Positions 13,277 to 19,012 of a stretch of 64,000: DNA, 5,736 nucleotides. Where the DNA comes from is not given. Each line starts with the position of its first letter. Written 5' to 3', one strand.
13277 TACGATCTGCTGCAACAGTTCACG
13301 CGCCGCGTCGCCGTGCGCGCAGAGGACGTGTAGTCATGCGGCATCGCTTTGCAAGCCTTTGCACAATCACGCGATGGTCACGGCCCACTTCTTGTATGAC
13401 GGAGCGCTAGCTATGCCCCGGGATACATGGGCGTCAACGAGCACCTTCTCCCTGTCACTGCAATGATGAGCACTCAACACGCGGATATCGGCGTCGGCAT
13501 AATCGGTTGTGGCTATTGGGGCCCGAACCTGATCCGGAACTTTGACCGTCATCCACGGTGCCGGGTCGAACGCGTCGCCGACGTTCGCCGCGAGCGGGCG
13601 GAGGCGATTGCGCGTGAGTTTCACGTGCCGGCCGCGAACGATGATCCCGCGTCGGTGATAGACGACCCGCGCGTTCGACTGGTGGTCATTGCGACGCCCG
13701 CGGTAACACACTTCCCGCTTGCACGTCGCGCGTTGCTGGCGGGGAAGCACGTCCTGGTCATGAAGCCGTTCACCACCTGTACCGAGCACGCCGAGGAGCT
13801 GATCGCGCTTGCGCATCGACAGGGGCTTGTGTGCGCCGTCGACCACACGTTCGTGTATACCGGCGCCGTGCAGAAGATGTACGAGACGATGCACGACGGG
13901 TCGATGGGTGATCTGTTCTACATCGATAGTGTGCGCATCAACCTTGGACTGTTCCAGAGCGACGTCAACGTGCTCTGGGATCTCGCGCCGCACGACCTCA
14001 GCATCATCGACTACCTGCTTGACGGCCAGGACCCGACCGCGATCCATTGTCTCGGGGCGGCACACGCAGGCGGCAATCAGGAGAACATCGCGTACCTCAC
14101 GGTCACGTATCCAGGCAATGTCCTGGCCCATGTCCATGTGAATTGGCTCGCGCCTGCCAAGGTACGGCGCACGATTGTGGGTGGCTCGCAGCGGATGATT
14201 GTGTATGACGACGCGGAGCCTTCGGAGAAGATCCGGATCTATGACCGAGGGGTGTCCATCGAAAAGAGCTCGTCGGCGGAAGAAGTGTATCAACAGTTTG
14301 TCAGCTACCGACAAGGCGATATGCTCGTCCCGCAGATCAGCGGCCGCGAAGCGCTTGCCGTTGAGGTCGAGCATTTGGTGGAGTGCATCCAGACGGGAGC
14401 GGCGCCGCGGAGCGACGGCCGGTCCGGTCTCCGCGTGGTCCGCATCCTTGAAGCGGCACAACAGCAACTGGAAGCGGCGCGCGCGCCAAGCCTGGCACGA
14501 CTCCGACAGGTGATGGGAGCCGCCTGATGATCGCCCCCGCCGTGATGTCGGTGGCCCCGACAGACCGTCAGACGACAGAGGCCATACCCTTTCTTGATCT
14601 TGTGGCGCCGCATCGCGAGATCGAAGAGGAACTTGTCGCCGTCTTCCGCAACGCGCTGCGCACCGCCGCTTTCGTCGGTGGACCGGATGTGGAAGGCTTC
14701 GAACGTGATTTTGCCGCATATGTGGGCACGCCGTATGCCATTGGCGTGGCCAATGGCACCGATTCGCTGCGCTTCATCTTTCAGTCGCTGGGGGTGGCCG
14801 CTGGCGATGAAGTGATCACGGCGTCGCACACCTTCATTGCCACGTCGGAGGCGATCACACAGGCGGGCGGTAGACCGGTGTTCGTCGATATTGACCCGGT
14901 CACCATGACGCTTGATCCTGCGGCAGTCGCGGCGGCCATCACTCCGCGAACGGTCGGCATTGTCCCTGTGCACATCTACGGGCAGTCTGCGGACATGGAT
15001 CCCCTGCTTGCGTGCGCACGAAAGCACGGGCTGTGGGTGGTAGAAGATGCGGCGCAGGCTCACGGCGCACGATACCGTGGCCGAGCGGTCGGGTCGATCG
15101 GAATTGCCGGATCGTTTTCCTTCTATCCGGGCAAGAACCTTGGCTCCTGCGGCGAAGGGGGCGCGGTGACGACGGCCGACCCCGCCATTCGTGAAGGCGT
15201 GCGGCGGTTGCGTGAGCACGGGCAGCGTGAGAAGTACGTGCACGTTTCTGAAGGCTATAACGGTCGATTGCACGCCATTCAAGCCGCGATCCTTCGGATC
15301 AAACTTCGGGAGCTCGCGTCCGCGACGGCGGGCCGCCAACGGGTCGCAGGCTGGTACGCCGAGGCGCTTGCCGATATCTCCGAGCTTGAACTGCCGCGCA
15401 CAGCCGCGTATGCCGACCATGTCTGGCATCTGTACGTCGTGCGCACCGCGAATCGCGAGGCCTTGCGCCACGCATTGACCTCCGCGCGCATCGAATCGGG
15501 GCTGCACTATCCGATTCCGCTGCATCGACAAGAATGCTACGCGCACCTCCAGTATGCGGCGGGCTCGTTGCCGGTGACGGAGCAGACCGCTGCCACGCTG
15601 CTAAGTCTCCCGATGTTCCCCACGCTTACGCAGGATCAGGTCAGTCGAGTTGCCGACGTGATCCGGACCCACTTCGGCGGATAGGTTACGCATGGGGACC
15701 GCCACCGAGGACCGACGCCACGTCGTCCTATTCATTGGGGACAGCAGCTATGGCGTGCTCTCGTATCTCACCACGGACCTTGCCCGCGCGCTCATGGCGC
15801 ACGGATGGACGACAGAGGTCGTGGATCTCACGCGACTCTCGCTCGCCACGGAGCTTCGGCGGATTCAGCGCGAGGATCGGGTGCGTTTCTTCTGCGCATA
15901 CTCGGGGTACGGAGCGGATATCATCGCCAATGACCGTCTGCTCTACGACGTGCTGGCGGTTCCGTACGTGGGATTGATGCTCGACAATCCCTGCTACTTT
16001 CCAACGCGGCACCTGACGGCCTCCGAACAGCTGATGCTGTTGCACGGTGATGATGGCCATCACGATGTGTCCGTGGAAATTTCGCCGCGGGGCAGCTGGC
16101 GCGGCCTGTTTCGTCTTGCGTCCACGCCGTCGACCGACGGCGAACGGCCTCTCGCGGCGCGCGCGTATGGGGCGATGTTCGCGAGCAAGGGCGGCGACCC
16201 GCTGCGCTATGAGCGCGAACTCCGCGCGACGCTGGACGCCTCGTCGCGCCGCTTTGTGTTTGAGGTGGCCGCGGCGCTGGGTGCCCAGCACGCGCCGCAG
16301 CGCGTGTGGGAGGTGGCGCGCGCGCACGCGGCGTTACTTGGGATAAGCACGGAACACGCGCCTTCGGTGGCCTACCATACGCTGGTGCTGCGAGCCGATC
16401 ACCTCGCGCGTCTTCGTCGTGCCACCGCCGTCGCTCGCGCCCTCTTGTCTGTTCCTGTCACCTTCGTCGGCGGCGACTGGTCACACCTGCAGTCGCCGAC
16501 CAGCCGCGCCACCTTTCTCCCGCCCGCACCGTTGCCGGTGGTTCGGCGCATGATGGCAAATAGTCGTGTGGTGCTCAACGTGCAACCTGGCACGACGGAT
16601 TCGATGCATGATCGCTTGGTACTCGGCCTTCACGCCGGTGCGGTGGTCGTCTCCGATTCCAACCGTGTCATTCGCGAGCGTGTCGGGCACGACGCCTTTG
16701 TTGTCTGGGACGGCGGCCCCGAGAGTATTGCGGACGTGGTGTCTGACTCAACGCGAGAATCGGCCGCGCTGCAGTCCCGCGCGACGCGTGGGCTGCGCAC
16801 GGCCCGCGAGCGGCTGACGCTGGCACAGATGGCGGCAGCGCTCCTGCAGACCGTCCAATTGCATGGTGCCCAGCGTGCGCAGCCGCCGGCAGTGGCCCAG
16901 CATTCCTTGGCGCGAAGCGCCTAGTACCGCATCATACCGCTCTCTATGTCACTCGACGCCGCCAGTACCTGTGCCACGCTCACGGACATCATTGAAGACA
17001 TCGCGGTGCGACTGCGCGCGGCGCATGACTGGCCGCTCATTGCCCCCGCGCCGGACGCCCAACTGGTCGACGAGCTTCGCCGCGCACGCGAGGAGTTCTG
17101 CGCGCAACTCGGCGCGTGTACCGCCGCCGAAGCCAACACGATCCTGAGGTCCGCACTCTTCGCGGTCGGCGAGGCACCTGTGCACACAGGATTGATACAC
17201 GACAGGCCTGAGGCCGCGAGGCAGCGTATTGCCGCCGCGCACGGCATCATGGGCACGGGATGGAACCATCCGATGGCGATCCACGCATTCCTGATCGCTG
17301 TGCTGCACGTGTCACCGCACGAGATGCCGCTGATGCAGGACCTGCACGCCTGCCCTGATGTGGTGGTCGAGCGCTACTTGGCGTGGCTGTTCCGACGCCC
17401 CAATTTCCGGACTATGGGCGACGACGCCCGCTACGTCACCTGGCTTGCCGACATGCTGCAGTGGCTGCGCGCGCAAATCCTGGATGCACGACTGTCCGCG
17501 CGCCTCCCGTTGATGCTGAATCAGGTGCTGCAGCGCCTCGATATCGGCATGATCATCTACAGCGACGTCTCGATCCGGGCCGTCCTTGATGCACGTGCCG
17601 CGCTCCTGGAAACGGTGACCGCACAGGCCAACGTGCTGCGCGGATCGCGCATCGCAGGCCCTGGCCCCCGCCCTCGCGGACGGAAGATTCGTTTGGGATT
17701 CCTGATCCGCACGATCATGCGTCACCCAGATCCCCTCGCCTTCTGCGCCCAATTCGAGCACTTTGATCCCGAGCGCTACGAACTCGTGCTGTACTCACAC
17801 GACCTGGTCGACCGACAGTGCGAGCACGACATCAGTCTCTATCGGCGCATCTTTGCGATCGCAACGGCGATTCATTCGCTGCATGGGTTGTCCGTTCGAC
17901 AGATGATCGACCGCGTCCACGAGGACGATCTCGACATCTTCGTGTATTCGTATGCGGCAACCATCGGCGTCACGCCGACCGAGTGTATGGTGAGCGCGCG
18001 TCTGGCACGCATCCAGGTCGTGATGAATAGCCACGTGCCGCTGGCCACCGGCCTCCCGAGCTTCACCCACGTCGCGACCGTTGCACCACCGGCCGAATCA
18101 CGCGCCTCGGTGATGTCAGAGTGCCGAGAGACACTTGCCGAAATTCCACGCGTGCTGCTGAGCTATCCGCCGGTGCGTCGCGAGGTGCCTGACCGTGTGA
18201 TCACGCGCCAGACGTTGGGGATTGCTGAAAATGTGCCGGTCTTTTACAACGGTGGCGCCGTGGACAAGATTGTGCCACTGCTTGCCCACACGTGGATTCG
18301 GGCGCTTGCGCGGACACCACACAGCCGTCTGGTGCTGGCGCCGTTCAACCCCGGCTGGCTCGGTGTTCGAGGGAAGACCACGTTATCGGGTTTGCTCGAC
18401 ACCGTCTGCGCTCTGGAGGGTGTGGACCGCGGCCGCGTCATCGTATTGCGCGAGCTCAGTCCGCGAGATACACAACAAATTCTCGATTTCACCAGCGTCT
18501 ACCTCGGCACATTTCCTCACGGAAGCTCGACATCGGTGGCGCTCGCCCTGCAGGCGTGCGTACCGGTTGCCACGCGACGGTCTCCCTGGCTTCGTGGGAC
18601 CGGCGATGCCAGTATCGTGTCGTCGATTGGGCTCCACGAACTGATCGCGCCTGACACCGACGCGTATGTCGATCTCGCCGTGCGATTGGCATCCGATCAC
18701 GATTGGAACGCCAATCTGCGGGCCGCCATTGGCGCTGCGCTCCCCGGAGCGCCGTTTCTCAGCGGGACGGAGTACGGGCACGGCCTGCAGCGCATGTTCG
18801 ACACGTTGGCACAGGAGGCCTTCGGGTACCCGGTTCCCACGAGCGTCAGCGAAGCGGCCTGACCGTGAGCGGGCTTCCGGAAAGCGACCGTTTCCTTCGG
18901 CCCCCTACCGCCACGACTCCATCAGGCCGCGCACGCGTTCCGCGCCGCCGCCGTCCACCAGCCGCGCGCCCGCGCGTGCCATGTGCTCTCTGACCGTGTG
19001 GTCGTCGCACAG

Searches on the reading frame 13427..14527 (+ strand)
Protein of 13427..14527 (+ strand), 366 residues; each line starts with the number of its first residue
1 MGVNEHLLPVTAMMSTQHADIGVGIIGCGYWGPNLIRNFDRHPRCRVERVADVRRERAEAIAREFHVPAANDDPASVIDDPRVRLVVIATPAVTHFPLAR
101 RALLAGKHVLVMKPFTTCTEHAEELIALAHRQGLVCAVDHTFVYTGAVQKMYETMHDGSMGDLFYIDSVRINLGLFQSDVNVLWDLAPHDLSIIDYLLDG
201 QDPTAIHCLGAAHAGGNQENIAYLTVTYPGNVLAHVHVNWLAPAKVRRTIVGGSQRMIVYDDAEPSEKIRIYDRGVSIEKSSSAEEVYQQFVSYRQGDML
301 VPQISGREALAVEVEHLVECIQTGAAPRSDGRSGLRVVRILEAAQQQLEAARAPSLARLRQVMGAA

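Call 4: search_protein_families(library=pfam, proteins=[window:13427-14527:+], max_evalue=0.01)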
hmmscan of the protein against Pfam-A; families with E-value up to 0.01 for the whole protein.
window:13427-14527:+ (366 aa): 5 families
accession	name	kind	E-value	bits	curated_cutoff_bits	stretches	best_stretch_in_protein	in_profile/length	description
PF01408.29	GFO_IDH_MocA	-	2.3e-26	93.2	24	1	21-140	1-120/120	Oxidoreductase family, NAD-binding Rossmann fold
PF22725.1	GFO_IDH_MocA_C3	-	1.7e-09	38.1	27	1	181-258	44-123/124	GFO/IDH/MocA C-terminal domain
PF02894.22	GFO_IDH_MocA_C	-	5.3e-07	30.1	22.9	1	182-349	42-211/218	Oxidoreductase family, C-terminal alpha/beta domain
PF03447.22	NAD_binding_3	-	0.00023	22.3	24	1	27-133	1-110/116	Homoserine dehydrogenase, NAD binding domain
PF01118.30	Semialdhyde_dh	-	0.0062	17.4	26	0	23-109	2-93/121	Semialdehyde dehydrogenase, NAD binding domain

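Call 8: search_protein_families(library=ncbifam, proteins=[window:13427-14527:+], max_evalue=0.01)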
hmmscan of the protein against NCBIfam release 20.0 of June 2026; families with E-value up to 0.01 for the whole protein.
window:13427-14527:+ (366 aa): 12 families
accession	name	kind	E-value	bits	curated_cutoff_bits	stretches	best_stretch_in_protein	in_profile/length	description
NF040723.1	UDP-GlcNAcDh_Arch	equivalog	4.5e-38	131.5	450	1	22-281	2-260/302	UDP-N-acetylglucosamine 3-dehydrogenase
NF008607.0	PRK11579.1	subfamily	2e-25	89.5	330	1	21-267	5-256/346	oxidoreductase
TIGR04380.1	myo_inos_iolG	equivalog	1.3e-23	83.4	355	1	21-352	2-327/330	inositol 2-dehydrogenase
NF007574.0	PRK10206.1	equivalog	5.4e-18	65.2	352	1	18-168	5-151/345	oxidoreductase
NF052479.1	LevoglcsnDh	equivalog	3.4e-15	55.6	650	1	48-164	39-155/386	levoglucosan dehydrogenase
NF041392.1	XylDh_Gfo6_Halo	equivalog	3.3e-13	49.2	350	1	17-167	13-167/350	D-xylose 1-dehydrogenase Gfo6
NF058563.1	BT_2159_fam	equivalog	6e-11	42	650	1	21-175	1-155/350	disaccharide 3-dehydrogenase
NF052679.1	InsChiInosDhIolG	equivalog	5e-10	38.9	540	1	21-199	3-186/343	bifunctional inositol 2-dehydrogenase/D-chiro-inositol 1-dehydrogenase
NF058561.1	BT_2158_fam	equivalog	4e-07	29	750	1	26-168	41-182/487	glycoside 3-dehydrogenase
TIGR01761.1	thiaz-red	subfamily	0.0019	17.8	188.8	1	56-157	40-140/350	thiazolinyl imide reductase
NF009830.0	PRK13304.1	equivalog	0.0036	16.8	267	1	23-113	4-92/265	aspartate dehydrogenase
TIGR01850.1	argC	equivalog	0.0039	16.5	233.6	1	23-109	3-94/345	N-acetyl-gamma-glutamyl-phosphate reductase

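Call 40: search_solved_structures(query=window:13427-14527:+, max_evalue=1e-10)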
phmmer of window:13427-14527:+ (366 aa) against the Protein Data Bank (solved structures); distinct sequences matched with E-value up to 1e-10: 24.
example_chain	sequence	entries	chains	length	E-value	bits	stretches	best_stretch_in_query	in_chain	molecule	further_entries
3c1a_A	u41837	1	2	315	1.6e-22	83.5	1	18-269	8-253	Putative oxidoreductase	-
3kux_A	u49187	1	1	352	1.3e-20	77.1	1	50-267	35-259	Putative oxidoreductase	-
7bvj_A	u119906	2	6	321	1.1e-18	70.9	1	23-339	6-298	Oxidoreductase, NAD-binding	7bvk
6nor_A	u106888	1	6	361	1.1e-18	70.8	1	20-258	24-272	Putative NAD dependent dehydrogenase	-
3e82_A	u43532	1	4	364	8.6e-18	67.9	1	18-264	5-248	Putative oxidoreductase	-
3evn_A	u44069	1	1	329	2.3e-17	66.5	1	23-240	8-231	Oxidoreductase, Gfo/Idh/MocA family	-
3gfg_A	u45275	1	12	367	1.7e-16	63.6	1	21-352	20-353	Uncharacterized oxidoreductase yvaA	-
3gdo_A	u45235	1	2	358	2e-16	63.4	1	21-352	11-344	Uncharacterized oxidoreductase yvaA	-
6jw6_A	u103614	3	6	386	3.4e-16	62.7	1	19-202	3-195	Dehydrogenase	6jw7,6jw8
3i23_A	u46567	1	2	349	7.2e-16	61.6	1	56-167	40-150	Oxidoreductase, Gfo/Idh/MocA family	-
3fd8_A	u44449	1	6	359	7.4e-16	61.5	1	56-167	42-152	Oxidoreductase, Gfo/Idh/MocA family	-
3e9m_A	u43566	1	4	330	1.2e-15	60.8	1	22-170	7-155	Oxidoreductase, Gfo/Idh/MocA family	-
4fb5_A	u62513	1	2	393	2.8e-15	59.7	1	20-173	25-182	Probable oxidoreductase protein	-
3hnp_A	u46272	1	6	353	9.1e-15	58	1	72-168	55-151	Oxidoreductase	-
5a02_A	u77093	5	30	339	1.1e-14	57.7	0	21-165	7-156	ALDOSE-ALDOSE OXIDOREDUCTASE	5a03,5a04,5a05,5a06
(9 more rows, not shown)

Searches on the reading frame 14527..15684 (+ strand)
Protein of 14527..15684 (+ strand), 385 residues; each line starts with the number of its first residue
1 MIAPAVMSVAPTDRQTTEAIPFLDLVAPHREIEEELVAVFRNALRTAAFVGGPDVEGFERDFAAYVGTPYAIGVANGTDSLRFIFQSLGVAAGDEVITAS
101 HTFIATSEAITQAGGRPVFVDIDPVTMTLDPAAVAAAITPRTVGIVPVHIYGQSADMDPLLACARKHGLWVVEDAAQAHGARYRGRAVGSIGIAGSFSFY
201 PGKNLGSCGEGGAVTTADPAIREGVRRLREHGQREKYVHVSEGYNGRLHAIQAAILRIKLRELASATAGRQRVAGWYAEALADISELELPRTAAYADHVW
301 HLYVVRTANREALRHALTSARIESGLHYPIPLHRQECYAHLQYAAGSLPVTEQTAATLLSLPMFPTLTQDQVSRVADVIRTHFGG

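Call 4: search_protein_families(library=pfam, proteins=[window:14527-15684:+], max_evalue=0.01)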
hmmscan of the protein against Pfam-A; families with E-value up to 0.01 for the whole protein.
window:14527-15684:+ (385 aa): 4 families
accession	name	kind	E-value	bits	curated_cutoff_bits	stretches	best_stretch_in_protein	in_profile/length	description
PF01041.23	DegT_DnrJ_EryC1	-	1.4e-116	390.1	19.8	1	32-379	3-359/360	DegT/DnrJ/EryC1/StrS aminotransferase family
PF00155.27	Aminotran_1_2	-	7.1e-06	25.9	19.7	1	42-231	30-247/361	Aminotransferase class I and II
PF01212.27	Beta_elim_lyase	-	0.00065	19.5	27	1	51-176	30-170/288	Beta-eliminating lyase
PF00266.25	Aminotran_5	-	0.003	17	21.5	1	63-180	53-181/371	Aminotransferase class-V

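Call 8: search_protein_families(library=ncbifam, proteins=[window:14527-15684:+], max_evalue=0.01)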
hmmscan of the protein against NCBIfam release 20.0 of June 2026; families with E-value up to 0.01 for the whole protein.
window:14527-15684:+ (385 aa): 18 families
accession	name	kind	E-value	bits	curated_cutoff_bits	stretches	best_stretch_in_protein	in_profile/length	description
TIGR03588.1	PseC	equivalog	1.2e-71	241.7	423.5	1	30-381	7-378/380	UDP-4-amino-4,6-dideoxy-N-acetyl-beta-L-altrosamine transaminase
NF008658.2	PRK11658.1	equivalog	2.4e-70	237.1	631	1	22-381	4-375/379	UDP-4-amino-4-deoxy-L-arabinose aminotransferase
NF008687.0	PRK11706.1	equivalog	1.3e-65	221.6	375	1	71-381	49-372/375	dTDP-4-amino-4,6-dideoxygalactose transaminase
TIGR04181.1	NHT_00031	hypoth_equivalog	8.3e-58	196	420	1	52-362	29-357/359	LegC family aminotransferase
TIGR02379.1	ECA_wecE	subfamily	3.3e-56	190.7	434.85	1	68-381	46-373/376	dTDP-4-amino-4,6-dideoxy-D-glucose transaminase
TIGR04427.1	PLP_DesI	equivalog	7e-55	186.7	650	1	51-381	50-381/390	dTDP-4-dehydro-6-deoxyglucose aminotransferase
NF011936.0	PRK15407.1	equivalog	1.6e-46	158.9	423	2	49-233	61-252/440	lipopolysaccharide biosynthesis protein RfbH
NF004770.0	PRK06108.1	subfamily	5.2e-08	32.1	422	1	74-175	102-210/396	pyridoxal phosphate-dependent aminotransferase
NF004621.0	PRK05957.1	equivalog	1.9e-05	23.6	498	1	90-148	110-167/389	pyridoxal phosphate-dependent aminotransferase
NF041364.1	GntC_guanitoxin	equivalog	2.3e-05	23.5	415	1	74-175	65-174/356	guanitoxin biosynthesis PLP-dependent (S)-gamma-hydroxy-L-arginine cyclodehydratase GntC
NF006569.0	PRK09082.1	subfamily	3.1e-05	23.2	420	1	87-175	109-203/386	methionine aminotransferase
NF006488.0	PRK08912.1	equivalog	5.6e-05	22.2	498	1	88-146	107-164/387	aminotransferase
NF005305.0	PRK06836.1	equivalog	0.00085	18.7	376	1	80-145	110-174/396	pyridoxal phosphate-dependent aminotransferase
NF005816.0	PRK07682.1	equivalog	0.0011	17.6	620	1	90-146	111-168/390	aminotransferase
NF004769.0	PRK06107.1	equivalog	0.0021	16.9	617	1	71-144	95-169/402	aspartate transaminase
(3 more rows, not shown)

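Call 41: search_solved_structures(query=window:14527-15684:+, max_evalue=1e-30)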
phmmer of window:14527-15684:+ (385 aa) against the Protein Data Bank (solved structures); distinct sequences matched with E-value up to 1e-30: 41.
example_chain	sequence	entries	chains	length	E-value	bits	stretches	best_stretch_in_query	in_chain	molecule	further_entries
7b0d_A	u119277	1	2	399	7.5e-105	354.3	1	18-379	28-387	Glutamine--scyllo-inositol transaminase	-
2oga_A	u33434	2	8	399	1.1e-100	340.6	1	13-380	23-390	Transaminase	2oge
3frk_A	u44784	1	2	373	1.2e-88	301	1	21-380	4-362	QdtB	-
5u1z_A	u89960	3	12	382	2e-80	273.9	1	22-380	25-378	Putative aminotransferase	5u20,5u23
5u21_A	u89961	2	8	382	1.4e-79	271.2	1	22-380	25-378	Putative aminotransferase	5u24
3nyu_A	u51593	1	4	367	3.9e-79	269.7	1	20-372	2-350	Aminotransferase WbpE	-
3nu7_A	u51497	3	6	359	4e-79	269.7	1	20-371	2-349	Aminotransferase WbpE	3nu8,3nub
3nys_A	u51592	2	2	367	2.7e-78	266.9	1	20-372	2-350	Aminotransferase WbpE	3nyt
7n63_A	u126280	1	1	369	3.9e-76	259.8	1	20-380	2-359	Putative aminotransferase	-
8e75_A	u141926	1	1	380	3.6e-75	256.7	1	20-372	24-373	DegT/DnrJ/EryC1/StrS aminotransferase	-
8e77_A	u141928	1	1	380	3.6e-75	256.7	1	20-372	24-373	DegT/DnrJ/EryC1/StrS aminotransferase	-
3uwc_A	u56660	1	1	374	6.6e-68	232.8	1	22-381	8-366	Nucleotide-sugar aminotransferase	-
4qgr_A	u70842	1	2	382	4.6e-67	230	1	20-383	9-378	DegT/DnrJ/EryC1/StrS aminotransferase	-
3bn1_A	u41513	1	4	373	6.6e-64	219.6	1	52-376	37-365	Perosamine synthetase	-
3dr7_A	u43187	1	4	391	7.6e-64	219.4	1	52-376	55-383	Putative perosamine synthetase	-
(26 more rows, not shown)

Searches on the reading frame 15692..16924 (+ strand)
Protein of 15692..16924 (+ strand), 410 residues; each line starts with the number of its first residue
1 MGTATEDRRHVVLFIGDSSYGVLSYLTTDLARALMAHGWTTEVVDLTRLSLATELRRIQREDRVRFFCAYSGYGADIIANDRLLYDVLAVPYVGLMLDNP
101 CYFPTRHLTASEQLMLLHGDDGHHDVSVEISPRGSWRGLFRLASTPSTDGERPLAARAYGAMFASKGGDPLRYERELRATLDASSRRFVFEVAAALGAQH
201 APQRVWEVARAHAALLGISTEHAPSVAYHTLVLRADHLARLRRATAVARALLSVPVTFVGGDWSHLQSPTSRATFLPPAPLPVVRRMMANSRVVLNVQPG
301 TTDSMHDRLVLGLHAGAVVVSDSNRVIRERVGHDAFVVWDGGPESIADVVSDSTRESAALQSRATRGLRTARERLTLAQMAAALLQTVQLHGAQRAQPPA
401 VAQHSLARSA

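Call 4: search_protein_families(library=pfam, proteins=[window:15692-16924:+], max_evalue=0.01)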
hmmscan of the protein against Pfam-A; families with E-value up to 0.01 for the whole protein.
window:15692-16924:+ (410 aa): 1 family
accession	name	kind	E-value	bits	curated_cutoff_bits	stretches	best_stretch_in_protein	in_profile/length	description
PF13524.12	Glyco_trans_1_2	-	4.9e-06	27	25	1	248-386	9-144/144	Glycosyl transferase-like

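Call 53: search_protein_families(library=pfam, proteins=[window:15692-16924:+], max_evalue=5)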
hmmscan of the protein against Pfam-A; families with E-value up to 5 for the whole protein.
window:15692-16924:+ (410 aa): 1 family
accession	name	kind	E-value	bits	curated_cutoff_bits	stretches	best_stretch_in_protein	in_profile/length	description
PF13524.12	Glyco_trans_1_2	-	4.9e-06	27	25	1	248-386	9-144/144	Glycosyl transferase-like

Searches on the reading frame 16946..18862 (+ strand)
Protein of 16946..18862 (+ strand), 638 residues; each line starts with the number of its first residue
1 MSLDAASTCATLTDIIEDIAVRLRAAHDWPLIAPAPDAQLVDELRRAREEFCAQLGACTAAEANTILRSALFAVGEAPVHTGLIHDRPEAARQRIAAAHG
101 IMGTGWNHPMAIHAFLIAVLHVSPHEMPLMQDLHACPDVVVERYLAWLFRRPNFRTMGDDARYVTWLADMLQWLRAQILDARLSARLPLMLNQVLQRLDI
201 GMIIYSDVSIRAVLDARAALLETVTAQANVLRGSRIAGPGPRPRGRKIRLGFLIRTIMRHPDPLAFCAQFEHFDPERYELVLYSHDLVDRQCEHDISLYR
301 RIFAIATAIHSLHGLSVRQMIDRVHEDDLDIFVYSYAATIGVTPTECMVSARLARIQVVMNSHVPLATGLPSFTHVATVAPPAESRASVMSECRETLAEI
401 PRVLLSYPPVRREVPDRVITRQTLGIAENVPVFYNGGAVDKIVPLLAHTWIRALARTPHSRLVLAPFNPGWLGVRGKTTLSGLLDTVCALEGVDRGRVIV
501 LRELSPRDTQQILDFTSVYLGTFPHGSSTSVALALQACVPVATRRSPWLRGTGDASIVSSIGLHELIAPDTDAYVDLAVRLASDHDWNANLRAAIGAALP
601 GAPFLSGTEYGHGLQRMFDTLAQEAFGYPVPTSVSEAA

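Call 4: search_protein_families(library=pfam, proteins=[window:16946-18862:+], max_evalue=0.01)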
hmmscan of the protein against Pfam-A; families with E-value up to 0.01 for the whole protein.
window:16946-18862:+ (638 aa): 1 family
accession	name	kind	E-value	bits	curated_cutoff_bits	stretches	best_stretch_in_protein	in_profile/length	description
PF13844.12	Glyco_transf_41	-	1e-08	34.4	25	1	418-605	356-534/543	Glycosyl transferase family 41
